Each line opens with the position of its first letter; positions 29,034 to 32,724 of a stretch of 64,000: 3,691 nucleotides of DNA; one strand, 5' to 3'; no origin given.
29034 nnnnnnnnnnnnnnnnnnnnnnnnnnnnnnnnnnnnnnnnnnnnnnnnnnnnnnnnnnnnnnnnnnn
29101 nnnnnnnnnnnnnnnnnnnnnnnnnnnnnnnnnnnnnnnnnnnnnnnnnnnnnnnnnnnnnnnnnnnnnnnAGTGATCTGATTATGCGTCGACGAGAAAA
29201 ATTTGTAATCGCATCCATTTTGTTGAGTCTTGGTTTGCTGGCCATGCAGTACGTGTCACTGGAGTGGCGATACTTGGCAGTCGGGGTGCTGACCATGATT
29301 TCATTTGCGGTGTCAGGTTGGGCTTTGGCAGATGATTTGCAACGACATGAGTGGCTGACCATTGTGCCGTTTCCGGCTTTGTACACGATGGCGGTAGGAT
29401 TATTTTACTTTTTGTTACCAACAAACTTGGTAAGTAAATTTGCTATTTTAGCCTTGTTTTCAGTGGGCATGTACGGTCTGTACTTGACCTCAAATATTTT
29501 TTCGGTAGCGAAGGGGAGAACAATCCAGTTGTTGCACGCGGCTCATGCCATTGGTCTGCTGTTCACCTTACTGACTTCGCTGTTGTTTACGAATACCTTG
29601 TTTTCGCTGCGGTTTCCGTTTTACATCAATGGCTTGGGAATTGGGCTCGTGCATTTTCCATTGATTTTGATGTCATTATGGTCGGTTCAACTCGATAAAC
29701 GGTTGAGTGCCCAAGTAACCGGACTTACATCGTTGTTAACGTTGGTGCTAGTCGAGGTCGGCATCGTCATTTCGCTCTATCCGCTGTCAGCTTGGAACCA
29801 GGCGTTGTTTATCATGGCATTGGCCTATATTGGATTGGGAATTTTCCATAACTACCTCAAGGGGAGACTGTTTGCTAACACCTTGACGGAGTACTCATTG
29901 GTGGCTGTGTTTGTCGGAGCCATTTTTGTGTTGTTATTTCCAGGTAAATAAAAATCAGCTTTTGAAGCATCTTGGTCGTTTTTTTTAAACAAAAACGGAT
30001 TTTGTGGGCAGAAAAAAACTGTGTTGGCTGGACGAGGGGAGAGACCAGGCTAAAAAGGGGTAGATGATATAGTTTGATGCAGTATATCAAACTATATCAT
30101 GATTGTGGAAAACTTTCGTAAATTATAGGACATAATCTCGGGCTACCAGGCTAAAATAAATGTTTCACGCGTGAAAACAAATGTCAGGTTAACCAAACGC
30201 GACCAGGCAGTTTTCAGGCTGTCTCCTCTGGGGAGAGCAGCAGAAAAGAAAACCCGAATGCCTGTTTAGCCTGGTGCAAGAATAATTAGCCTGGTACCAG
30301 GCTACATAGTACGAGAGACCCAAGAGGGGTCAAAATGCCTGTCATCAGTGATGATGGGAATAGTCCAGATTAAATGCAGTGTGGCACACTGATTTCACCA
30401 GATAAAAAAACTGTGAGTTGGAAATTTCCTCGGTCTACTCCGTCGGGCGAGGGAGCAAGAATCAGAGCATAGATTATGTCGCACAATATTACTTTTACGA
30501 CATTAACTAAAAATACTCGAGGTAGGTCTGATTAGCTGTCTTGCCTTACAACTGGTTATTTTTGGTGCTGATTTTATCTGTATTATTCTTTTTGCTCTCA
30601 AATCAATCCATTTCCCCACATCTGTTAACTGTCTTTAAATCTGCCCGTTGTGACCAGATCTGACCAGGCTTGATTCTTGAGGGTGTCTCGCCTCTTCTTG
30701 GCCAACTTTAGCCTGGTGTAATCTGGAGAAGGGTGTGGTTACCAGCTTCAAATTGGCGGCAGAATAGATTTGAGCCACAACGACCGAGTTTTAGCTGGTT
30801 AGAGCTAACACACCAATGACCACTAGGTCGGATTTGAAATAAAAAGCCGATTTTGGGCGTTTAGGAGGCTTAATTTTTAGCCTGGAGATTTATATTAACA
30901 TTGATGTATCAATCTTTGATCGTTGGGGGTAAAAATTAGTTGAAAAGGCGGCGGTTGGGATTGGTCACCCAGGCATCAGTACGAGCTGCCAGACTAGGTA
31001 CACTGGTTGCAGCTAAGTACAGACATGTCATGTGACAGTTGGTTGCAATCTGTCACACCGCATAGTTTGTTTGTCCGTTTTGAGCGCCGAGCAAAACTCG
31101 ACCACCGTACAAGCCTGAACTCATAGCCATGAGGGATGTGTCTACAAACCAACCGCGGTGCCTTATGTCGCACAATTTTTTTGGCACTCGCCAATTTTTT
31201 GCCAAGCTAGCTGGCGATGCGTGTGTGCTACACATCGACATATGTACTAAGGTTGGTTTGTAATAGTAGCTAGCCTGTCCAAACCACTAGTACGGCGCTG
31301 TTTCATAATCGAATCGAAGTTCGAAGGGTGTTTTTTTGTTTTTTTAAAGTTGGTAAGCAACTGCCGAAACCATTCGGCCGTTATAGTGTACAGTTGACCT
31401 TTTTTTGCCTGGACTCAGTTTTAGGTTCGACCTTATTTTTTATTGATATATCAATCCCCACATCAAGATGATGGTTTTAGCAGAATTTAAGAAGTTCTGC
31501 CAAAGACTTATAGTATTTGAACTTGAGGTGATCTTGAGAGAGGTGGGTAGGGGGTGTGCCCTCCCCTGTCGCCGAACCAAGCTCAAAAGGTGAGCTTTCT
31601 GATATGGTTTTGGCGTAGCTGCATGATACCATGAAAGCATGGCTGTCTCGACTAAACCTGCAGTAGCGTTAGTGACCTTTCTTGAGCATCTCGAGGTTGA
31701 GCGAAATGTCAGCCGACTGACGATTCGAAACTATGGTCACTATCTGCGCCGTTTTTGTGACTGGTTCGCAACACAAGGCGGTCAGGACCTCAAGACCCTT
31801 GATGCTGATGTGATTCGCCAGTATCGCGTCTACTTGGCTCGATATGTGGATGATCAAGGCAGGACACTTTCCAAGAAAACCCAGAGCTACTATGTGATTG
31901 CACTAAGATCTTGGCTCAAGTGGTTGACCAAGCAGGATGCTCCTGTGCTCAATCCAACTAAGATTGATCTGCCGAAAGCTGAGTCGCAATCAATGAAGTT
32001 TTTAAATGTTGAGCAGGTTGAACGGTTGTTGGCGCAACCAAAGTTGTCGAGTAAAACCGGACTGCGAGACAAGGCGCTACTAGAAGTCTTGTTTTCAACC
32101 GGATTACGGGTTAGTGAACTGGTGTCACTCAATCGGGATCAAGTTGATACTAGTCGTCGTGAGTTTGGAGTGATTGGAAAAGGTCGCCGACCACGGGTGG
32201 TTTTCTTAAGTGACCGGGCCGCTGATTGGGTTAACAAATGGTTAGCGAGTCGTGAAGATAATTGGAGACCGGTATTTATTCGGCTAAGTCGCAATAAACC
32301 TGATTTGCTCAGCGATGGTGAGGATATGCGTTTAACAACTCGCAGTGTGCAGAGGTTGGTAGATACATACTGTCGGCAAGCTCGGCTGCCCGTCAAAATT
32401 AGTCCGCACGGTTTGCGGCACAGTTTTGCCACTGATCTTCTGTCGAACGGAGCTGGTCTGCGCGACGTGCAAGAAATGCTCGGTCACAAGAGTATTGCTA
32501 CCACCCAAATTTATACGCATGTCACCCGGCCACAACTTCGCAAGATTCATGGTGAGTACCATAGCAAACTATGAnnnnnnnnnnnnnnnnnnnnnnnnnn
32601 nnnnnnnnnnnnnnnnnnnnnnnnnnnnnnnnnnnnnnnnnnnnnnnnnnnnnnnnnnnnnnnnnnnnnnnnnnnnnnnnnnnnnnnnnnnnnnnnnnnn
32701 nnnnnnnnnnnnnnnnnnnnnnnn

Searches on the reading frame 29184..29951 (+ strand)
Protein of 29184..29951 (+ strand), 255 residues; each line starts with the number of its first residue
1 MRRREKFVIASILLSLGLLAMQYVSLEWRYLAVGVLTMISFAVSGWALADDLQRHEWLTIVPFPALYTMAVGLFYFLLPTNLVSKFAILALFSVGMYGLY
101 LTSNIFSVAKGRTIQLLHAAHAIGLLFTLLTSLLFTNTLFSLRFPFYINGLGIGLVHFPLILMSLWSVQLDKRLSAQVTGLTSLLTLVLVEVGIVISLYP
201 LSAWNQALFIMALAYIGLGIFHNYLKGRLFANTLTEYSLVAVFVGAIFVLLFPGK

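Call 60: search_protein_families(library=pfam, proteins=[window:29184-29951:+], max_evalue=0.001)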
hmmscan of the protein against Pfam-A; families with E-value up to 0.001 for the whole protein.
window:29184-29951:+ (255 aa): 1 family
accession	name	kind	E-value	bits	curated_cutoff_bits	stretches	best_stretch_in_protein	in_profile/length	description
PF18900.5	DUF5656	-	0.00018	21.4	23.3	1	63-249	61-239/242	Protein of unknown function (DUF5656)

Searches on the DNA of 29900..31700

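Call 77: search_rna_families(source=window, start=29900, end=31700, threshold=evalue, max_evalue=1)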
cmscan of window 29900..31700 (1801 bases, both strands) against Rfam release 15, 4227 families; matches with E-value up to 1: 1.
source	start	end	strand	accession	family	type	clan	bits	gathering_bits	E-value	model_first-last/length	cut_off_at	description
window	31481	31565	+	RF02367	Yfr20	Gene; sRNA;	-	22.5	44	0.33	1-89/89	no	Cyanobacterial functional RNA 20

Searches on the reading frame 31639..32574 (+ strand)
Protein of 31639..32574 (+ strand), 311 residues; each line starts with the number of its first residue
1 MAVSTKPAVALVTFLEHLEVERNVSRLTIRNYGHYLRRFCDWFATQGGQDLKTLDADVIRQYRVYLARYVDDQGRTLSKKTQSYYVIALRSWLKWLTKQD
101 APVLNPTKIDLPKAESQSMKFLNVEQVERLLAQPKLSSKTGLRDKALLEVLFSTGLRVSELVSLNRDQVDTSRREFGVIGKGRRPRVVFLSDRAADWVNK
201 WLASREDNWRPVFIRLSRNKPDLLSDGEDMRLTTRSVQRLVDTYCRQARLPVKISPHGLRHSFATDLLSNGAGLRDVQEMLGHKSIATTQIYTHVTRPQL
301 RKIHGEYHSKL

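Call 60: search_protein_families(library=pfam, proteins=[window:31639-32574:+], max_evalue=0.001)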
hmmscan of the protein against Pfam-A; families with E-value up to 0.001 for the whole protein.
window:31639-32574:+ (311 aa): 4 families
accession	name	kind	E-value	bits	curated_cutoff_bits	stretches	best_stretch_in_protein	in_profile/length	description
PF00589.27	Phage_integrase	-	1.4e-41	142.6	27.1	1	120-296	1-169/172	Phage integrase family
PF02899.23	Phage_int_SAM_1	-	3e-14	53.5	22.3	1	13-99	3-82/83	Phage integrase, N-terminal SAM-like domain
PF13495.12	Phage_int_SAM_4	-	1.2e-06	29.2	27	0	14-67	5-54/85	Phage integrase, N-terminal SAM-like domain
PF13102.12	Phage_int_SAM_5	-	6.3e-05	23.7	22.3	1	21-100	14-86/98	Phage integrase SAM-like domain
